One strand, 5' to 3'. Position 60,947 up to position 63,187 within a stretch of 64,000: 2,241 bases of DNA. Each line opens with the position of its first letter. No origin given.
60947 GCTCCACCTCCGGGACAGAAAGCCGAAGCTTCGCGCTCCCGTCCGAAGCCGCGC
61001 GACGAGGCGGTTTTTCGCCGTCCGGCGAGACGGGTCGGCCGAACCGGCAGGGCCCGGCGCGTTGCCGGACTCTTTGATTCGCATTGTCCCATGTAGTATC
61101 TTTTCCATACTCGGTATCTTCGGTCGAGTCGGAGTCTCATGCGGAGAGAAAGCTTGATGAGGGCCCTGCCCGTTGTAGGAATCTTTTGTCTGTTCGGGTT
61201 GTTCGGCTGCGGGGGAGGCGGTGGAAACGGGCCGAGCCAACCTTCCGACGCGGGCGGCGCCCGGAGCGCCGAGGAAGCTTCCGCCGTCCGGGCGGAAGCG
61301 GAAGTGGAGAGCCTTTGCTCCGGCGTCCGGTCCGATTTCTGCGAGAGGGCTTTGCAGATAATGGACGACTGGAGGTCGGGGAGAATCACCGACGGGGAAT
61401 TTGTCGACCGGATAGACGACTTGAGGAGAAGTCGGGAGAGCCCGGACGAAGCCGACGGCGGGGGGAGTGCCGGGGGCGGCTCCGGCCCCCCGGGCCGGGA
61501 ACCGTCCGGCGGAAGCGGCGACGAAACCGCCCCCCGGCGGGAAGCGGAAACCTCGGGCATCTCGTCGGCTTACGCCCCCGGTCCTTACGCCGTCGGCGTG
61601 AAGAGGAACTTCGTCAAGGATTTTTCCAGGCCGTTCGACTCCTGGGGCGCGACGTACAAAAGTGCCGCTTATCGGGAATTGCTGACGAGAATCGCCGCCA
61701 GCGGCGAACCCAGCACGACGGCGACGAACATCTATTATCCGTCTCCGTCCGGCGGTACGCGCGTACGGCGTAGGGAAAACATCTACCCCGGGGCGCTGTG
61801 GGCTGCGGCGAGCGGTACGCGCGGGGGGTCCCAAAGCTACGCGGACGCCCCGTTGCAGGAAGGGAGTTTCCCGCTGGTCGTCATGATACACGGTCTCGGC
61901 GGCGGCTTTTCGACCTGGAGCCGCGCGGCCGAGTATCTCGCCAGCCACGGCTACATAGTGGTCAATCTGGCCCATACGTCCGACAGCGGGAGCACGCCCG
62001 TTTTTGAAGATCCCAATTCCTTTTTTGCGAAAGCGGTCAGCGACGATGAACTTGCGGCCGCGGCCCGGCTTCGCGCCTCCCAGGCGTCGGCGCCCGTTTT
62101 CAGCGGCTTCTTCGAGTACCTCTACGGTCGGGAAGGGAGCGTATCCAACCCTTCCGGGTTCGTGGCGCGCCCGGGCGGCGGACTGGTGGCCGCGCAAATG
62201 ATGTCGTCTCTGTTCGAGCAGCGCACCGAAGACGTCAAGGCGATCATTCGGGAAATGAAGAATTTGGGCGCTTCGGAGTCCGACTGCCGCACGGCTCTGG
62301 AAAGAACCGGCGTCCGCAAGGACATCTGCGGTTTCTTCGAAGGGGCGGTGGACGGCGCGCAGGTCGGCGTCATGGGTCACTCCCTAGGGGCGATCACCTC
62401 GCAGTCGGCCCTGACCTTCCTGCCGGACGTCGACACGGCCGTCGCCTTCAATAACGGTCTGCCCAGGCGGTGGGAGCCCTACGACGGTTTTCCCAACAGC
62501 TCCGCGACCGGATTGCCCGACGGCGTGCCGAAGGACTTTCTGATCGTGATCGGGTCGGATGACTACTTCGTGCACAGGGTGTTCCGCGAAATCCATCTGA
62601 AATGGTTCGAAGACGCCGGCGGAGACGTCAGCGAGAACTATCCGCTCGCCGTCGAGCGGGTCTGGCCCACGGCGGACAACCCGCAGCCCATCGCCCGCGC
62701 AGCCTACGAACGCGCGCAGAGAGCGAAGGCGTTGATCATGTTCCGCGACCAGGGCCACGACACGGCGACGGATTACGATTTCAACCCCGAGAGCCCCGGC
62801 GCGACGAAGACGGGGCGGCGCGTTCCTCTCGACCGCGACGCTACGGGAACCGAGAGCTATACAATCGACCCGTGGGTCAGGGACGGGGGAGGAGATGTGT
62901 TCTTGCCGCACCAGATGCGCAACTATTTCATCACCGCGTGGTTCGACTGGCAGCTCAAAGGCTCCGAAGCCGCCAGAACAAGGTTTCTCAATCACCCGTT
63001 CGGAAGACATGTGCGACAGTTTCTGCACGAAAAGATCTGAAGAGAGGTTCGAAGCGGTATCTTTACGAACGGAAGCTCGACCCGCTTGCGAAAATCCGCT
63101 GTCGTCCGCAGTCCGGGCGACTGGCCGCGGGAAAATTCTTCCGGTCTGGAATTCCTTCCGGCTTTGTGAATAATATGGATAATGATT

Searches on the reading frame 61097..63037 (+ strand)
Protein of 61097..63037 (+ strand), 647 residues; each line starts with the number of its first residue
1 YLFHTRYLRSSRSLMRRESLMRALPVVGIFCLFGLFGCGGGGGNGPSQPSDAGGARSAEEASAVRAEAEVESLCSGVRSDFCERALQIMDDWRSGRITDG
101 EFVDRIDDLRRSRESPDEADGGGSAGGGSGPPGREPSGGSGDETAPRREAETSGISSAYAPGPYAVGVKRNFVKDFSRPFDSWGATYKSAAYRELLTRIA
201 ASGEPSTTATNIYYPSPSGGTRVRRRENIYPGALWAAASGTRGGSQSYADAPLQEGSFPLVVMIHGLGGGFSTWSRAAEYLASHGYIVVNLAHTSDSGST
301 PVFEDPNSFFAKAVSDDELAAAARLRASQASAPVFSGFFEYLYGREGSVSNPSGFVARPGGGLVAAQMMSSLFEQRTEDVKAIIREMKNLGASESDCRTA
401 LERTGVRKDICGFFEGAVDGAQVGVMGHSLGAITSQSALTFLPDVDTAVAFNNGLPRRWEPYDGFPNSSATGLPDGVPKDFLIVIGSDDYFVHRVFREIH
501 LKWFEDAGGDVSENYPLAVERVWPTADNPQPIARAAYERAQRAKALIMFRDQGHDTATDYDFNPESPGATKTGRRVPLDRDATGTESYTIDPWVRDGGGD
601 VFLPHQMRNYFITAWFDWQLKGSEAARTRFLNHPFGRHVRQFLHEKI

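Call 50: search_protein_families(library=pfam, proteins=[window:61097-63037:+], max_evalue=0.001)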
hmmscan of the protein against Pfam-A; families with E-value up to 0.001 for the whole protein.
window:61097-63037:+ (647 aa): 3 families
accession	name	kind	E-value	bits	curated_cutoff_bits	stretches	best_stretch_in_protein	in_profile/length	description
PF03403.19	PAF-AH_p_II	-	4.3e-10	39.1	20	1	255-306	97-149/372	Platelet-activating factor acetylhydrolase, isoform II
PF07224.18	Chlorophyllase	-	2e-05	24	26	1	251-289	35-73/301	Chlorophyllase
PF05057.20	DUF676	-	0.00024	21.1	20.3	0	376-446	34-103/217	Putative serine esterase (DUF676)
